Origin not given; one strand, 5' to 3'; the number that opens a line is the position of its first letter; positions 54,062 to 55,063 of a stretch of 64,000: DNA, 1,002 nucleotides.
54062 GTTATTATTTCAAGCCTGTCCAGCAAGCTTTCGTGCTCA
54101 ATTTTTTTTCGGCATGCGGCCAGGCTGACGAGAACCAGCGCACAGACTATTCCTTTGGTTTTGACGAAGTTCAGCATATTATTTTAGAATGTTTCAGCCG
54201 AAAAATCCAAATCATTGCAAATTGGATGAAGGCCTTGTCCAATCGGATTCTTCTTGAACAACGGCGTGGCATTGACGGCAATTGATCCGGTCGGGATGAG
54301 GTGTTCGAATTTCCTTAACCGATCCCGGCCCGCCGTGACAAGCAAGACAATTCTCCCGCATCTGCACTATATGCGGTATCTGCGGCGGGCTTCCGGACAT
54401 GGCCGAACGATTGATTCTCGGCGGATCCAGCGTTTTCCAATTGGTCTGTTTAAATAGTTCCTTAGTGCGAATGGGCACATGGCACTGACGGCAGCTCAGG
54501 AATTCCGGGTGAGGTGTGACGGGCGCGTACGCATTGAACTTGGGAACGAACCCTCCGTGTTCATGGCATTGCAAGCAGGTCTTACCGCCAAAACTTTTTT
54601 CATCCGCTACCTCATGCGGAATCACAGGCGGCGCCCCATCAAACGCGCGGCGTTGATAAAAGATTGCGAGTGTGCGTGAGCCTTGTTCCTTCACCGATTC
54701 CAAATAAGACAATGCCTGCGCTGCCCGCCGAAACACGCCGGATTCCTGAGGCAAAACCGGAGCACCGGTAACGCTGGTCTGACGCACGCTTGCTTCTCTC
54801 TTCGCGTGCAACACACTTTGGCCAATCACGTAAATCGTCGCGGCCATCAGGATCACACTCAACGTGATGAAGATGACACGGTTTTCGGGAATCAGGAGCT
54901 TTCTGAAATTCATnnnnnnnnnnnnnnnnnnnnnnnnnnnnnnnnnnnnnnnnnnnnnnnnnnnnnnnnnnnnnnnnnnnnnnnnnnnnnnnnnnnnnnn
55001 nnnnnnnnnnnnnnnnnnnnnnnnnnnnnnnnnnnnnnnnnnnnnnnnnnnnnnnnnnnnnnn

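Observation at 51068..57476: Non-canonical periplasmic nitrate reductase cluster: napD-napA followed by NapC-like and lipoprotein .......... plus an NrfC/PsrB-like Fe-S subunit and an NrfD-family membrane subunit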

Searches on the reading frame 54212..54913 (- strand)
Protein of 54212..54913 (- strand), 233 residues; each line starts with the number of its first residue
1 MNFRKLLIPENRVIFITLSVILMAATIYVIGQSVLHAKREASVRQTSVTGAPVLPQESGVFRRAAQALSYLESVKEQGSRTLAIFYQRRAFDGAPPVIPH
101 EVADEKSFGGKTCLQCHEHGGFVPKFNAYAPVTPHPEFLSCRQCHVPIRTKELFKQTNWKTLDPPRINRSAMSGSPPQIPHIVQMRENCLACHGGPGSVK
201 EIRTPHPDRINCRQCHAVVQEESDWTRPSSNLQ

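Call 3: search_protein_families(library=pfam, proteins=[window:54212-54913:-], max_evalue=0.01)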
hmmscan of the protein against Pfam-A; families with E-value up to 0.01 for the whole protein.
window:54212-54913:- (233 aa): 8 families
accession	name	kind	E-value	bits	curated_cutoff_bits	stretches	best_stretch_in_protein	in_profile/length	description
PF03892.19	NapB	-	9.3e-07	29.4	25.1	1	87-119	40-73/127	Nitrate reductase cytochrome c-type subunit (NapB)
PF14522.11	Cytochrome_C7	-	5.3e-06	26.6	24.8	1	138-216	13-66/67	Cytochrome c7 and related cytochrome c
PF14537.11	Cytochrom_c3_2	-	1.7e-05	25.6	25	0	104-146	20-65/79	Cytochrome c3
PF18509.6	MCR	-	0.00027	20.9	30.4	1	203-220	8-28/30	Magnetochrome domain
PF13435.11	Cytochrome_C554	-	0.00033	22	20.8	0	141-216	2-83/84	Cytochrome c554 and c-prime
PF09699.15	Paired_CXXCH_1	-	0.0013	18.8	20.6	0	187-218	6-38/41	Doubled CXXCH motif (Paired_CXXCH_1)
PF22678.1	Cytochrom_c_NrfB-like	-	0.0015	19.4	27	0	141-222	1-71/89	Cytochrome c-type protein NrfB-like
PF22113.1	Mtrc-MtrF_II-IV_dom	-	0.0059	16.6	30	0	140-217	83-164/176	Outer membrane cytochrome MtrC/MtrF-like, domains II/IV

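Call 4: search_protein_families(library=ncbifam, proteins=[window:54212-54913:-], max_evalue=0.01)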
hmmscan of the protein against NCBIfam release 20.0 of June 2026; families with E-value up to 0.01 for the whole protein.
window:54212-54913:- (233 aa): 5 families
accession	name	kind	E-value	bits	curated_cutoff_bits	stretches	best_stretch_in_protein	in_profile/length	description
NF047727.1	4hemeCytCCctA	equivalog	7.7e-06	26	180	1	187-222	58-93/109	tetraheme c-type cytochrome CctA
NF040965.1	MamP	equivalog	3.7e-05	23.5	300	1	132-193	230-287/290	magnetosome magnetite formation protein MamP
TIGR03153.1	cytochr_NrfH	equivalog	9.9e-05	22.4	134.2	1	110-220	28-137/138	cytochrome c nitrite reductase small subunit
TIGR03508.1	decahem_SO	subfamily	0.00025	20.6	192.2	1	110-222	2-107/258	DmsE family decaheme c-type cytochrome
TIGR04315.1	octaheme_Shew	subfamily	0.00039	19.6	375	1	107-160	216-265/440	tetrathionate reductase family octaheme c-type cytochrome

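Call 9: find_homologous_proteins(query=window:54212-54913:-)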
Query window:54212-54913:- (233 aa): 3164 proteins with E <= 0.001 among 3325 candidates; the best 120 are listed.
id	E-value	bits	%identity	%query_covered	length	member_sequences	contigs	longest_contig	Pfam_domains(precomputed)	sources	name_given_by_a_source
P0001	5.6e-157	538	100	100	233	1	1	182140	PF14537.12,PF03892.20,PF14522.12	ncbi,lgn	-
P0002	4.0e-115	401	73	98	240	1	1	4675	PF09699.16,PF14537.12,PF13435.12,PF03892.20,PF14522.12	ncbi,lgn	-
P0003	2.5e-113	395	72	99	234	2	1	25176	PF14537.12,PF03892.20,PF14522.12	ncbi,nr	ncbi:nitrate reductase cytochrome c-type subunit [bacterium]|nr:nitrate reductase cytochrome c-type 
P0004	3.0e-111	389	67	99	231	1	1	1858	PF14537.12,PF13435.12,PF03892.20,PF14522.12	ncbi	-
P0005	4.0e-105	369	65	98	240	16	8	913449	PF14537.12,PF13435.12,PF03892.20,PF14522.12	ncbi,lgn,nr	ncbi:nitrate reductase cytochrome c-type subunit [bacterium]|nr:nitrate reductase cytochrome c-type 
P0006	7.6e-91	322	62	98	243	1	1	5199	PF14537.12,PF03892.20,PF14522.12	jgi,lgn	jgi:cytochrome c-type protein NapB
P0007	3.7e-87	310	53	87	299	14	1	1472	PF03892.20,PF14522.12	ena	-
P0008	1.2e-84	302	48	93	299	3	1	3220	PF14537.12,PF03892.20,PF14522.12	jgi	jgi:cytochrome c-type protein NapB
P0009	5.4e-84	299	55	97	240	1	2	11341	PF14522.12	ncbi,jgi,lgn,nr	ncbi:MAG: cytochrome C [Gemmatimonadetes bacterium]|nr:MAG: cytochrome C [Gemmatimonadota bacterium]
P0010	2.0e-83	298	56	97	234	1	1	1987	PF14537.12,PF03892.20,PF14522.12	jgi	-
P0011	6.4e-83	296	49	94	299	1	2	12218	PF14537.12,PF03892.20,PF14522.12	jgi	jgi:nitrate reductase (cytochrome), electron transfer subunit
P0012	3.8e-82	293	57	95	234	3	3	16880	PF14537.12,PF03892.20,PF14522.12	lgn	-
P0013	7.6e-81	289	57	93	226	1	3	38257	PF14537.12,PF13435.12,PF03892.20,PF14522.12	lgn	-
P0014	5.9e-80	286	55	95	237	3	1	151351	PF09699.16,PF14522.12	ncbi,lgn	-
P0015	1.3e-79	285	54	94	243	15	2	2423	PF03892.20,PF14522.12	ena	-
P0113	3.6e-69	251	53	91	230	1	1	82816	PF14537.12,PF22678.2,PF03892.20,PF14522.12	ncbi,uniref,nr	ncbi:multiheme c-type cytochrome [Hanstruepera flava]|uniref:multiheme c-type cytochrome n=1 Tax=Han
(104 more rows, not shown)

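Call 12: find_encoding_contigs(protein=P0001, flank=8000, max_places=3)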
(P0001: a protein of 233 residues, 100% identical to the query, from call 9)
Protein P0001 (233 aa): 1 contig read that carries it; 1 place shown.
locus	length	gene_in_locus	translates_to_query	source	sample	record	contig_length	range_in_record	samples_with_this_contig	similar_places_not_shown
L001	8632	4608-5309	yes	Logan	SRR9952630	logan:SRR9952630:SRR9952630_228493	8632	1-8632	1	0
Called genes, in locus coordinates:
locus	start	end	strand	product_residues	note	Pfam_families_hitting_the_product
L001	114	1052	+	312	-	PF08331:QueG_DUF1730, PF14697:Fer4_21 (faint), PF00037:Fer4 (faint), PF13484:Fer4_16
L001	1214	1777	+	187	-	PF22550:CesT_Tir_1, PF22551:TY-Chap1, PF10722:YbjN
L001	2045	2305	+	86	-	-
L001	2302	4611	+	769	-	PF04879:Molybdop_Fe4S4, PF00384:Molybdopterin, PF01568:Molydop_binding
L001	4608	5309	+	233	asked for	PF03892:NapB (faint), PF14522:Cytochrome_C7 (faint), PF14537:Cytochrom_c3_2 (faint)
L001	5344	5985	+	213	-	PF22113:Mtrc-MtrF_II-IV_dom (faint), PF14522:Cytochrome_C7 (faint)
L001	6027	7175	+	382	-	PF13247:Fer4_11, PF00037:Fer4 (weak), PF12797:Fer4_2 (weak), PF13237:Fer4_10 (weak), PF12838:Fer4_7, PF13187:Fer4_9 (weak), PF13247:Fer4_11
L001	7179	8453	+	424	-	PF03916:NrfD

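Call 13: find_encoding_contigs(protein=P0113, flank=8000, max_places=2)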
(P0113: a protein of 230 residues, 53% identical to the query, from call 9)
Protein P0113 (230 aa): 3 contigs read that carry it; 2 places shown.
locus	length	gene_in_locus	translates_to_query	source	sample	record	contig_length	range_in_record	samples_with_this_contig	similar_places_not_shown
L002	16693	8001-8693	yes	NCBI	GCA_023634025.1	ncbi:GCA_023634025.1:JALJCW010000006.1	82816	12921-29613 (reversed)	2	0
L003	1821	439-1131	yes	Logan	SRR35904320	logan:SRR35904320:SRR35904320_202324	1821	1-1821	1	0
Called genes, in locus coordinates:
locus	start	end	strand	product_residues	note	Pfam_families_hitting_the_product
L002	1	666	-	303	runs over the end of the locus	PF01967:MoaC, PF00994:MoCF_biosynth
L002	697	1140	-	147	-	PF02391:MoaE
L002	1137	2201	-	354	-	PF00899:ThiF, PF00581:Rhodanese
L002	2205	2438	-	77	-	PF02597:ThiS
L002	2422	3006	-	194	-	PF12804:NTP_transf_3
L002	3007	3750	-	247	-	PF01925:TauE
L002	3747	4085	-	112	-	-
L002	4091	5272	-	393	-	PF03453:MoeA_N, PF00994:MoCF_biosynth, PF03454:MoeA_C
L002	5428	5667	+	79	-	-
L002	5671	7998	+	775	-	PF04879:Molybdop_Fe4S4, PF00384:Molybdopterin, PF01568:Molydop_binding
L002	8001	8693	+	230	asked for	PF03892:NapB (faint), PF22678:Cytochrom_c_NrfB-like (faint), PF14522:Cytochrome_C7 (faint), PF14537:Cytochrom_c3_2 (faint)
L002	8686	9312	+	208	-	PF22113:Mtrc-MtrF_II-IV_dom (faint), PF14522:Cytochrome_C7 (faint), PF09699:Paired_CXXCH_1 (weak)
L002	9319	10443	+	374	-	PF13247:Fer4_11, PF00037:Fer4 (weak), PF12797:Fer4_2 (weak), PF13237:Fer4_10, PF12838:Fer4_7 (weak), PF13187:Fer4_9 (weak), PF13247:Fer4_11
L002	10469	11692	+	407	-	PF03916:NrfD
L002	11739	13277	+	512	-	PF13541:ChlI, PF00493:MCM (faint), PF01078:Mg_chelatase, PF07728:AAA_5, PF13335:Mg_chelatase_C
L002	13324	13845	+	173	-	-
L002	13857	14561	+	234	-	-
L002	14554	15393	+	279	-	PF07730:HisKA_3, PF02518:HATPase_c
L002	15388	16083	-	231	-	PF00849:PseudoU_synth_2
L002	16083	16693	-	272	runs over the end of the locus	PF02548:Pantoate_transf, PF13714:PEP_mutase (weak)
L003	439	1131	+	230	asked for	PF03892:NapB (faint), PF22678:Cytochrom_c_NrfB-like (faint), PF14522:Cytochrome_C7 (faint), PF14537:Cytochrom_c3_2 (faint)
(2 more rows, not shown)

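Call 32: search_solved_structures(query=window:54212-54913:-, max_evalue=10, show_alignments=3)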
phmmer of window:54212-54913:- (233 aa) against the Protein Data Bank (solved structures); distinct sequences matched with E-value up to 10: 16.
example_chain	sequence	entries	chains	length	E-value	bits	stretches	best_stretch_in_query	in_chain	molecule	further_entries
1ogy_B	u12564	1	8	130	0.12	15.1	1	89-123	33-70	DIHEME CYTOCHROME C NAPB MOLECULE: NITRATE REDUCTASE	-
1oah_A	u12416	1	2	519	0.22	14.3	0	109-156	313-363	CYTOCHROME C NITRITE REDUCTASE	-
6hr0_A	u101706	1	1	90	0.23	14.2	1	186-218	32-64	Cytochrome C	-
1sp3_A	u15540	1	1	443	0.24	14.1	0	139-217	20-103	cytochrome c, putative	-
3o16_A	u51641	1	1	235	0.26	14.1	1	48-99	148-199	Thiamine-phosphate pyrophosphorylase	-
4jj0_A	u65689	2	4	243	0.44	13.3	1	196-222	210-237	MamP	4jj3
1g4t_A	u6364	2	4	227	0.44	13.3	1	48-99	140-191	THIAMIN PHOSPHATE SYNTHASE | PROTEIN (THIAMIN PHOSPHATE SYNTHASE)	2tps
1g67_A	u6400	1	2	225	0.45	13.3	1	48-99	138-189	THIAMIN PHOSPHATE SYNTHASE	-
1g4p_A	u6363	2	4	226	0.46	13.2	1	48-99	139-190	THIAMIN PHOSPHATE SYNTHASE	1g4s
1g4e_A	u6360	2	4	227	0.46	13.2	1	48-99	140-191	THIAMIN PHOSPHATE SYNTHASE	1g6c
1g69_A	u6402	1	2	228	0.47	13.2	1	48-99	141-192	THIAMIN PHOSPHATE SYNTHASE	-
3o15_A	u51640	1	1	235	0.48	13.2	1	48-99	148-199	Thiamine-phosphate pyrophosphorylase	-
1m1p_A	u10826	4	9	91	0.52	13.1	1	188-219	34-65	Small tetraheme cytochrome c | Periplasmic tetraheme cytochrome c CctA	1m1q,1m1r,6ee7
2k3v_A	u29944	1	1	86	0.78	12.5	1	187-219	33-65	Tetraheme cytochrome c-type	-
28pb_A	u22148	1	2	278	6.4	9.5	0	188-222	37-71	Cytochrome c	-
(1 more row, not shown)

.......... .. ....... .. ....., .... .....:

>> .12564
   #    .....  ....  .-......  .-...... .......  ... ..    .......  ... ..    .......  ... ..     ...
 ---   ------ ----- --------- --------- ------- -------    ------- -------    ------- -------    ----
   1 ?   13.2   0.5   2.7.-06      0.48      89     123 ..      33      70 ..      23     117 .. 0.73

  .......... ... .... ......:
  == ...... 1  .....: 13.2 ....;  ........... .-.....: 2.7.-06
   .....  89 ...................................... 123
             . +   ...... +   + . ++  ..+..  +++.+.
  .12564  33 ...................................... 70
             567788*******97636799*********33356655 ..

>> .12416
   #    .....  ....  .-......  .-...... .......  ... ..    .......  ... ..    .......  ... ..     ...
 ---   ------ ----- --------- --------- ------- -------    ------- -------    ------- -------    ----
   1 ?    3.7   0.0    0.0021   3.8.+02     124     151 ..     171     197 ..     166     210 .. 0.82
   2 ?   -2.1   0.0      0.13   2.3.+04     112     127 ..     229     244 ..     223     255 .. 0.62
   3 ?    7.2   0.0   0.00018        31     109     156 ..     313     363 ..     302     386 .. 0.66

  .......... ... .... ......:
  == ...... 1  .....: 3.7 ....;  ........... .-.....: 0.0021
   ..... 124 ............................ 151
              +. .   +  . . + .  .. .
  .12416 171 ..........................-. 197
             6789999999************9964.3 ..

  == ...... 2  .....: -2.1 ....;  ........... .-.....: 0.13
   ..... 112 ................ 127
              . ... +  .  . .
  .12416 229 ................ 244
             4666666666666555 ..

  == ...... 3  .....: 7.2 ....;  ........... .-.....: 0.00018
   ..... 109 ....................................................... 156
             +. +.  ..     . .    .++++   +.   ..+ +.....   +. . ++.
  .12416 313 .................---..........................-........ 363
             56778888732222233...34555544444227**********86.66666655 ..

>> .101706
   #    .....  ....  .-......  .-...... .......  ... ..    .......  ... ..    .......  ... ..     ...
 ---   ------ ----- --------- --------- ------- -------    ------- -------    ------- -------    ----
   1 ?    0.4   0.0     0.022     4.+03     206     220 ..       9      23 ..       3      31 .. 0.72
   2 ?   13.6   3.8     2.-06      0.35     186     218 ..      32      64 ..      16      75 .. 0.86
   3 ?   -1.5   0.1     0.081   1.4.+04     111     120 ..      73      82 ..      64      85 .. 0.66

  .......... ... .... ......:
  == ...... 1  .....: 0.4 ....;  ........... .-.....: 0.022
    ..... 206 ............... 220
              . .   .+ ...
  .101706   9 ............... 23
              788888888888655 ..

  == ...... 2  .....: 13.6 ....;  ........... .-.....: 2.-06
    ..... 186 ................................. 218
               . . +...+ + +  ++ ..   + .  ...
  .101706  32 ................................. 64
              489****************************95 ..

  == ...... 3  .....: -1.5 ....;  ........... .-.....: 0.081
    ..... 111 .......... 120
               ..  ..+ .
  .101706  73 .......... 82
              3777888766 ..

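Call 35: find_related_loci(query=A1, collection=genome_contigs, flank=8000)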
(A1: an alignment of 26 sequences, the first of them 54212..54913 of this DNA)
Query A1 (233 aa) in genome_contigs; peptide patterns used: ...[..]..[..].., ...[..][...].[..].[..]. (x = any residue, [..] = any of these).
486 stretches matched a pattern; 457 encode a relative of the query (tblastn E <= 1e-3); the best 80 are kept; 80 distinct loci.
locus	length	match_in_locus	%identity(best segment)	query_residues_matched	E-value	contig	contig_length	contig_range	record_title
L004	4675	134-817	73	1-228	1e-119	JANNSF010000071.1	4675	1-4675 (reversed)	MAG: bacterium isolate SOY_31_metabat_245 SOY_31_k141_1121103, whole genome shotgun sequence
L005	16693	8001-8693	72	1-231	1e-116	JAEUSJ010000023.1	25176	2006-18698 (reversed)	MAG: bacterium isolate new MAG-300 NODE_23_length_25176_cov_5.987529, whole genome shotgun sequence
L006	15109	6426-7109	71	1-228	9e-115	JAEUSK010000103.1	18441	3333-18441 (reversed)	MAG: bacterium isolate new MAG-301 k141_1566965, whole genome shotgun sequence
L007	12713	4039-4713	57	4-227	2e-87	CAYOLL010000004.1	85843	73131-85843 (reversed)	MAG TPA_asm: uncultured Gemmatimonadota bacterium isolate binchicken_co186_292 genome assembly, contig: NODE_190_length_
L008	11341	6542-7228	55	4-230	7e-87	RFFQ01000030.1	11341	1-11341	MAG: Gemmatimonadetes bacterium isolate J002 k99_191591, whole genome shotgun sequence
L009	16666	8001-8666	55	7-227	2e-84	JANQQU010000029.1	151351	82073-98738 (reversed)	MAG: Calditrichia bacterium isolate IP29b_bin.38 k99_294501, whole genome shotgun sequence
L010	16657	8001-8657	54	10-228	4e-81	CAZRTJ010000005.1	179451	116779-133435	MAG TPA_asm: uncultured Bacteroidota bacterium isolate binchicken_co16_206 genome assembly, contig: NODE_95_length_17945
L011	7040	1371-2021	53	10-228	1e-77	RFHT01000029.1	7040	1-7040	MAG: Bacteroidetes bacterium isolate J057 k99_31982, whole genome shotgun sequence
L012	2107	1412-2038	56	10-218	2e-79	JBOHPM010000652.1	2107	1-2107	MAG: Candidatus Rokuibacteriota bacterium isolate SD8033_metabat2.bin.13 NODE_33897_length_2107_cov_3.177273, whole geno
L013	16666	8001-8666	50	11-227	1e-75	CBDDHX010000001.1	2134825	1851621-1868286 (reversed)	MAG: Caldilineaceae bacterium isolate 9736b05d-4052-4238-9011-8c8baa34df0f genome assembly, contig: contig_1, whole geno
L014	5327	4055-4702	53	10-220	1e-75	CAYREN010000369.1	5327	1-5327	MAG TPA_asm: uncultured Roseivirgaceae bacterium isolate SRP128015_co3_43 genome assembly, contig: NODE_21209_length_532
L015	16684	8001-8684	50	5-225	3e-74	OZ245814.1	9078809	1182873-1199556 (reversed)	MAG: Cyclobacteriaceae bacterium isolate bf73728e-472d-4a7f-ac9f-bec0af8ac5d5 genome assembly, chromosome: 1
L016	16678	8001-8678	48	8-231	5e-74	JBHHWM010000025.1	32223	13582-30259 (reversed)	MAG: Rhodothermales bacterium isolate S.2_sp2_bin.19 NODE_151_length_32223_cov_12.866171, whole genome shotgun sequence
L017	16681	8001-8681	50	6-225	2e-73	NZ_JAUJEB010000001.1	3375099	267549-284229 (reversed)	Agaribacillus aureus strain BMA12 HFOEMNIK_1, whole genome shotgun sequence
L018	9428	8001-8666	52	16-231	1e-73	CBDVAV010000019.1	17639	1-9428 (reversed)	MAG TPA_asm: uncultured bacterium isolate SRR22302374_concoct_6 genome assembly, contig: ERZ26661914.1799, whole genome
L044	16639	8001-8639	51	12-223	2e-70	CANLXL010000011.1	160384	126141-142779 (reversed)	uncultured Flaviramulus sp. isolate 3-332-G.fasta genome assembly, contig: NODE_11, whole genome shotgun sequence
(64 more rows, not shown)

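Call 51: predict_structure(alignment_id=A1)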
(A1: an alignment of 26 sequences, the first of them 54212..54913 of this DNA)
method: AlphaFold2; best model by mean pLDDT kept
length: 233 residues; sequences in the alignment: 26
mean_pLDDT: 56.6   pTM: 0.39
mean pLDDT of the five models: 56.6, 49.7, 47.0, 46.3, 45.4
residues with pLDDT >= 90: 17; 70-90: 17; 50-70: 116; < 50: 83
segments of 3 or more residues with pLDDT < 50: 39-60, 107-109, 134-137, 152-177, 181-188, 217-233
pLDDT, mean of each block of 10 residues (from residue 1): 80 92 96 66 36 42 60 59 62 54 52 63 65 52 56 37 36 45 45 60 59 51 38 41
secondary structure, 60 per line:
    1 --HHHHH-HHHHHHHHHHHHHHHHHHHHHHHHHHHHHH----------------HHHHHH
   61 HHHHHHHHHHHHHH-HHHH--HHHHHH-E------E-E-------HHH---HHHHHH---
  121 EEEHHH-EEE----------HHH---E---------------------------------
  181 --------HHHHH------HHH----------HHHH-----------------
elements in order: H3-7 H9-38 H55-74 H76-79 H82-87 H112-117 E121-123 E128-130 H189-193 H213-216
